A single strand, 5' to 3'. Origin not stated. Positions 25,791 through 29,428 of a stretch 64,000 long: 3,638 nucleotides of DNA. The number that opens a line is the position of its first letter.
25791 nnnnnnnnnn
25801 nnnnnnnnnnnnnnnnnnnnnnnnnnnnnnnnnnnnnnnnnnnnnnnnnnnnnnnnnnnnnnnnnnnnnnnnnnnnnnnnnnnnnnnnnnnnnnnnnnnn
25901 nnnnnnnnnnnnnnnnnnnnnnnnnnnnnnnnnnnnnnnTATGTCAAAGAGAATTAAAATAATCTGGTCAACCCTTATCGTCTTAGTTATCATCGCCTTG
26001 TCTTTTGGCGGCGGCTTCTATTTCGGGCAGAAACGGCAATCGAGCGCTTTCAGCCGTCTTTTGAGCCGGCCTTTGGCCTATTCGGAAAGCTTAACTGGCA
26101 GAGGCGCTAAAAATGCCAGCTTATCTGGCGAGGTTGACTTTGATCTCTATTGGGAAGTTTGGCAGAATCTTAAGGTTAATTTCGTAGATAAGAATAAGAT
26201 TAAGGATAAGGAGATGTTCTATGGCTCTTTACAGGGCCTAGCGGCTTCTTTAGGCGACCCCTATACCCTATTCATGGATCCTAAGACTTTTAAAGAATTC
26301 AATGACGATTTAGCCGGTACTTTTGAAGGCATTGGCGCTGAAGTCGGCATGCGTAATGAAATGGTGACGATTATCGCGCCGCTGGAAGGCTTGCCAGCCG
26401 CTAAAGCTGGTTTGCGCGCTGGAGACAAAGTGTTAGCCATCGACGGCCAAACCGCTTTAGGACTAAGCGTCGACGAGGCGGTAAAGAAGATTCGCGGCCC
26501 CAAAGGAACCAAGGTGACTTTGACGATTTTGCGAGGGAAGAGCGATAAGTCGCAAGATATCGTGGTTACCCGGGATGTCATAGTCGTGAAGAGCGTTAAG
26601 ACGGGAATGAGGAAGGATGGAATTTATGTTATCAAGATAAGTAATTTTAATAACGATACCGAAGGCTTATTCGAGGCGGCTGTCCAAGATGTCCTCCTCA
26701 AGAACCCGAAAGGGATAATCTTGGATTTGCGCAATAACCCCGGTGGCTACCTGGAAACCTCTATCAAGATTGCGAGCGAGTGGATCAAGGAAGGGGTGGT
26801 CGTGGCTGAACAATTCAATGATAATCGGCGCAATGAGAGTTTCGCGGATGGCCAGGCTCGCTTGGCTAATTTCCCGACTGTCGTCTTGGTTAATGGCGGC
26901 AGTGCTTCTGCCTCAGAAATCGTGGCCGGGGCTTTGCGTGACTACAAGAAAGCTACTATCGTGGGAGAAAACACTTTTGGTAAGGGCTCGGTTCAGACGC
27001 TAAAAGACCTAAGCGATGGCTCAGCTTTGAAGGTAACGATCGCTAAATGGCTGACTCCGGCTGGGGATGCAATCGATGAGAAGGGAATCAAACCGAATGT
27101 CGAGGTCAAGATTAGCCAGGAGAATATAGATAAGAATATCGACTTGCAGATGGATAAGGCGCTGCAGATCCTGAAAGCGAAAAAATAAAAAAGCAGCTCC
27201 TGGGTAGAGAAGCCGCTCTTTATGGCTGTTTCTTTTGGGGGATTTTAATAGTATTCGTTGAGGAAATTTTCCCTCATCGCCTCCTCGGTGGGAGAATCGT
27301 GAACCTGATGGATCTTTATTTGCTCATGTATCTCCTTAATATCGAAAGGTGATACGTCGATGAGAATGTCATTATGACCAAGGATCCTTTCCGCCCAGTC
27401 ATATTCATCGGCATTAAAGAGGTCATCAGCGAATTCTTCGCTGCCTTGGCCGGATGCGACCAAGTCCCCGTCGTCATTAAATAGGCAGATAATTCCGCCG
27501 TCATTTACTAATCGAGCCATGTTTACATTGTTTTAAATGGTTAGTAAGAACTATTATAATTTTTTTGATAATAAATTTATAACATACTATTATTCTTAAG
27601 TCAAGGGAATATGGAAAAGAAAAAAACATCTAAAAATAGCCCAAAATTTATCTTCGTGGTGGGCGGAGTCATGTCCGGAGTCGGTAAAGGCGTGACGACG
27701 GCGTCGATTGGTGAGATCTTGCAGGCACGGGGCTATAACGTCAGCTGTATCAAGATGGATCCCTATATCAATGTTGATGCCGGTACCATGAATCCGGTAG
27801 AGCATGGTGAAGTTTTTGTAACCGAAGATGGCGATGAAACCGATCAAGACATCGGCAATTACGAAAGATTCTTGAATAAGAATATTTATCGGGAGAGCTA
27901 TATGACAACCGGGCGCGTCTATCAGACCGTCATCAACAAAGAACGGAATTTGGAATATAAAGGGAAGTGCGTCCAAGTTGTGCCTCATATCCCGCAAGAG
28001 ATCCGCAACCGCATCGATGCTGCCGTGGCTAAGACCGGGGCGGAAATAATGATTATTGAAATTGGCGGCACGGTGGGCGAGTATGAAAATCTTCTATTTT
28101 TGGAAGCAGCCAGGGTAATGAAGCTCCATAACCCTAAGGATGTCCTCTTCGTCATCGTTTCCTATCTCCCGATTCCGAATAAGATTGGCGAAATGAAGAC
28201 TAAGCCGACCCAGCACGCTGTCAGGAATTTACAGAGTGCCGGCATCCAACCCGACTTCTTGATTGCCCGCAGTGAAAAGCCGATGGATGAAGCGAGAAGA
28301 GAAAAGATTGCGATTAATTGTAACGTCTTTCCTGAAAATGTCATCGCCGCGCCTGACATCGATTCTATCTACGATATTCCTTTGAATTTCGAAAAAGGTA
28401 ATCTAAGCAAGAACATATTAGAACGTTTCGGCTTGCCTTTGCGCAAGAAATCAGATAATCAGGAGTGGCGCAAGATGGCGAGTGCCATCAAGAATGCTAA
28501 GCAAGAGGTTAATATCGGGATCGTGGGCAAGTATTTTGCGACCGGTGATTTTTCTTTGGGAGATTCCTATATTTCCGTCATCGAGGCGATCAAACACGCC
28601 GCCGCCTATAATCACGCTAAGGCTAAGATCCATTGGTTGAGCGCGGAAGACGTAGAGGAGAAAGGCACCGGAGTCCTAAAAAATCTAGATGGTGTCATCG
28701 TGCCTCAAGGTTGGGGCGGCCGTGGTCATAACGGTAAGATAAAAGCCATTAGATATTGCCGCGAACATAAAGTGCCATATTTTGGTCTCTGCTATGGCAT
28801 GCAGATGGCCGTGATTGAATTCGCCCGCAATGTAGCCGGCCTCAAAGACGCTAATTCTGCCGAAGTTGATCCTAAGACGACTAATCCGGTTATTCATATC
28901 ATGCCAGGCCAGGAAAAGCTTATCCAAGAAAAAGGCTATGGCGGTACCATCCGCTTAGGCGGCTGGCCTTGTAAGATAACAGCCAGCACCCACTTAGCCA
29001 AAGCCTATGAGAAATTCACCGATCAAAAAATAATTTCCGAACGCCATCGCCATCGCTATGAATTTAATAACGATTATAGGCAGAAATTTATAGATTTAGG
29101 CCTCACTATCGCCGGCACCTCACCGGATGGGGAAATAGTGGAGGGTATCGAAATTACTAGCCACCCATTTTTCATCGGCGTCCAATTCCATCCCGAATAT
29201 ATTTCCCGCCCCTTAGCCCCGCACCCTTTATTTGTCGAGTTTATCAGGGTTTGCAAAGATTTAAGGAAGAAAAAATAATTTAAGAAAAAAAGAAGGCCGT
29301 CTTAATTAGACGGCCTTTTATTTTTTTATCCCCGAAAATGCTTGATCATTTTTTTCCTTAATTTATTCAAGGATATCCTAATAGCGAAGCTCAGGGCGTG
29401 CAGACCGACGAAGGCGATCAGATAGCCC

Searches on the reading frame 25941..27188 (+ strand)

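Call 9: search_protein_families(library=pfam, proteins=[window:25941-27188:+], max_evalue=0.001)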
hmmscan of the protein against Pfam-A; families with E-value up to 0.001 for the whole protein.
window:25941-27188:+ (415 aa): 5 families
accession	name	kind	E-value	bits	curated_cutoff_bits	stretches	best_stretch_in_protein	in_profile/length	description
PF03572.23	Peptidase_S41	-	8.3e-51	172.3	24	1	230-389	4-165/165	Peptidase family S41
PF17820.7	PDZ_6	-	3.2e-13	49.6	27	1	146-198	4-54/54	PDZ domain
PF00595.29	PDZ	-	2.7e-12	47.3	23.2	1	130-197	11-81/81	PDZ domain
PF13180.12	PDZ_2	-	6.8e-10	39.5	27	1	131-207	3-78/80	PDZ domain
PF22694.1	CtpB_N-like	-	6.7e-05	23.7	27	1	74-116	45-85/85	Activating protease CtpB N-terminal domain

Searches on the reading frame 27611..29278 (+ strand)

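Call 9: search_protein_families(library=pfam, proteins=[window:27611-29278:+], max_evalue=0.001)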
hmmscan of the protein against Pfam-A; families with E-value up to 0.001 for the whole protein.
window:27611-29278:+ (555 aa): 4 families
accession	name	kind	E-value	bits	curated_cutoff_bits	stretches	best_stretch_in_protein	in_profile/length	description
PF06418.20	CTP_synth_N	-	1.2e-108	362.9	26.1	1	12-275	1-265/265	CTP synthase N-terminus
PF00117.34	GATase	-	2e-36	125.9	22.8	1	318-546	4-189/190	Glutamine amidotransferase class-I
PF07722.19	Peptidase_C26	-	4.6e-07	30.3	20.5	1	377-529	95-219/219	Peptidase C26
PF01656.29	CbiA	-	1.8e-06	28.4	25.4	1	17-143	3-54/125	CobQ/CobB/MinD/ParA nucleotide binding domain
